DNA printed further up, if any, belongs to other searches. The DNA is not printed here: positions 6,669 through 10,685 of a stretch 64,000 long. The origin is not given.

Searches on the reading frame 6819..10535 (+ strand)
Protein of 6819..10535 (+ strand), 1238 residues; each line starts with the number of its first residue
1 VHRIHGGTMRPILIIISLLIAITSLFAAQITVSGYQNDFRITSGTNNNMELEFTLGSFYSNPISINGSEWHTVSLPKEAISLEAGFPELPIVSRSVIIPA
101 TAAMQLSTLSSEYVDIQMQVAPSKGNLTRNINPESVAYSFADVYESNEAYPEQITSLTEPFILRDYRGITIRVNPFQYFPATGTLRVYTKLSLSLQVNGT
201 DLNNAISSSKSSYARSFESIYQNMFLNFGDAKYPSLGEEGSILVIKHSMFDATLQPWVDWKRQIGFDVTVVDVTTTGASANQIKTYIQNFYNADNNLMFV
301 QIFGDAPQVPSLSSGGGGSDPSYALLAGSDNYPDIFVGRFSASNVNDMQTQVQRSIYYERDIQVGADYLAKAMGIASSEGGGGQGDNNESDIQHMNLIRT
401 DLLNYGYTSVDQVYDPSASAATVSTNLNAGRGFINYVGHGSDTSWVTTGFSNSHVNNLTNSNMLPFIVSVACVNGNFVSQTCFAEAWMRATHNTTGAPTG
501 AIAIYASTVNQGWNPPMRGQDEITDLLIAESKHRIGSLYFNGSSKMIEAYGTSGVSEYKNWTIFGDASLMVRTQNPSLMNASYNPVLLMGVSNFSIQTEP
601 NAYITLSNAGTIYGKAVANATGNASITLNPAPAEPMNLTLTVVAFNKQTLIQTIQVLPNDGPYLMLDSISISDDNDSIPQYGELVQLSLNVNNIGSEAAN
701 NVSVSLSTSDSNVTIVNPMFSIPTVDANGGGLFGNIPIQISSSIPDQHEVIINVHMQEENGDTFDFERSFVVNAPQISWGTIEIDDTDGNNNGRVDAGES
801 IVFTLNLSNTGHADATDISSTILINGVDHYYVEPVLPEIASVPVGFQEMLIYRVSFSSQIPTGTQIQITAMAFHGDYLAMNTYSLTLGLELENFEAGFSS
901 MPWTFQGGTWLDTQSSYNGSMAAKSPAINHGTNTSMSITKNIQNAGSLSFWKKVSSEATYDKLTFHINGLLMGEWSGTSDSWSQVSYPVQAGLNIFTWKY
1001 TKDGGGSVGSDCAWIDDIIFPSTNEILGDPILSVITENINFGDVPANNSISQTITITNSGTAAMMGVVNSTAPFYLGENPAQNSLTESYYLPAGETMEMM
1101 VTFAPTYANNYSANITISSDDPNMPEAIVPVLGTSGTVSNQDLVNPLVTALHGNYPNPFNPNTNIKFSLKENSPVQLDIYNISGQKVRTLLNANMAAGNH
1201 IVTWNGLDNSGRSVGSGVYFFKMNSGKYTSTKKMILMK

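Call 100: search_protein_families(library=pfam, proteins=[window:6819-10535:+], max_evalue=0.001)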
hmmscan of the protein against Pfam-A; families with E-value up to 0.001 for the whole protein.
window:6819-10535:+ (1238 aa): 10 families
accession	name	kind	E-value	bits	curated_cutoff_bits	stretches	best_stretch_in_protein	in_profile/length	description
PF01364.23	Peptidase_C25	-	3e-59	201.6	23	1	243-571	2-374/374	Peptidase family C25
PF08126.16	Propeptide_C25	-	1.4e-24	86.8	22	1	83-225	56-205/205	Propeptide_C25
PF03785.20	Peptidase_C25_C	-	7.6e-16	58.2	25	1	576-655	1-79/79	Peptidase family C25, C terminal ig-like domain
PF13860.13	FlgD_ig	-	1.1e-10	41.7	27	1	1163-1225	12-75/79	FlgD Ig-like domain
PF18962.6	Por_Secre_tail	-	1.6e-09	38.3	27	1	1155-1235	2-74/75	Secretion system C-terminal sorting domain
PF22544.2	HYDIN_VesB_CFA65-like_Ig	-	9.1e-09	35.9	25.5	1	1030-1127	1-93/100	HYDIN/CFA65/VesB-like, Ig-like domain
PF07705.17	CARDB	-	1.1e-07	32.4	22.7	0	676-714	12-50/101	CARDB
PF22073.2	Cep192_D4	-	8.9e-07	29.5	35.5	1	1031-1135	3-111/112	Cep192 domain 4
PF15780.11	ASH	-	7.7e-06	26.4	27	1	1038-1124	13-95/98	Abnormal spindle-like microcephaly-assoc'd, ASPM-SPD-2-Hydin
PF24798.1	Ig-CFAP74_4th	-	7.3e-05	23.3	28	1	1036-1119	3-81/95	CFAP74 forth Ig-like domain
